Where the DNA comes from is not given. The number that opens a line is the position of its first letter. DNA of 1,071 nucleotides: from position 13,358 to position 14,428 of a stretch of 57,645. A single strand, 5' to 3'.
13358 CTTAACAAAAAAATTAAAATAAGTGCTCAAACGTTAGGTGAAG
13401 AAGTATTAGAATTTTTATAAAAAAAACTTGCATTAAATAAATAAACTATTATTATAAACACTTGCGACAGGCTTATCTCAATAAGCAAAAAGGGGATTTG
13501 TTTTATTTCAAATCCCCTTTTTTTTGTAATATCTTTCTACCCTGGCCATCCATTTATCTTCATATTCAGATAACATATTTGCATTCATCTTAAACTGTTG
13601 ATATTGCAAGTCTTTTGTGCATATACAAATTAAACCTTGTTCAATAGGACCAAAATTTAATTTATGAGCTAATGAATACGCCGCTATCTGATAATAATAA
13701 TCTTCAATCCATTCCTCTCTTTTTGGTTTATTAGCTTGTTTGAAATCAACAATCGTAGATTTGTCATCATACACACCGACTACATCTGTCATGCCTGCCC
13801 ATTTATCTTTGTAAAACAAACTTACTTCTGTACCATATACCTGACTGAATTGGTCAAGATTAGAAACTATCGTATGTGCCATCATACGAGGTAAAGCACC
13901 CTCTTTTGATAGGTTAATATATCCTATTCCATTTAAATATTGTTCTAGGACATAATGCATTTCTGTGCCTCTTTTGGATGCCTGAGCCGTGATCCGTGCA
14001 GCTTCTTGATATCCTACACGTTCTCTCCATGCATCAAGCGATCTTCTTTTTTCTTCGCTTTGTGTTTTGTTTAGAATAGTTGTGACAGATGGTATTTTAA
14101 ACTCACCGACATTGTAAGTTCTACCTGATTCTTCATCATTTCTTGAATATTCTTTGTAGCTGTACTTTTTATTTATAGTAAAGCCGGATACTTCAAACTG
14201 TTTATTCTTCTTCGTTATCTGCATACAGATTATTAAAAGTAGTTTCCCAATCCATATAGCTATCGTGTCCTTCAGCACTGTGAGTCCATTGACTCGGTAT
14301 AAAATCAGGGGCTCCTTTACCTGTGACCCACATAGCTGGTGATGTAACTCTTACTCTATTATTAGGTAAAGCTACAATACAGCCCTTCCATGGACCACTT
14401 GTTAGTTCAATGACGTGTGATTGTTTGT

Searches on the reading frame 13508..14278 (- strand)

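Call 12: search_protein_families(library=pfam, proteins=[window:13508-14278:-], max_evalue=0.001)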
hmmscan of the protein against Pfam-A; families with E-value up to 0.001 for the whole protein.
window:13508-14278:- (256 aa): 0 families

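Call 41: search_protein_families(library=pfam, proteins=[window:13508-14278:-], max_evalue=0.01)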
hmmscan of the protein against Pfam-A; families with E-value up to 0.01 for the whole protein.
window:13508-14278:- (256 aa): 1 family
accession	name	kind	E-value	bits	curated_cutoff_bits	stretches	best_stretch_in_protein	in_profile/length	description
PF12705.13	PDDEXK_1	-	0.0068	16.8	22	0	164-219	128-189/247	PD-(D/E)XK nuclease superfamily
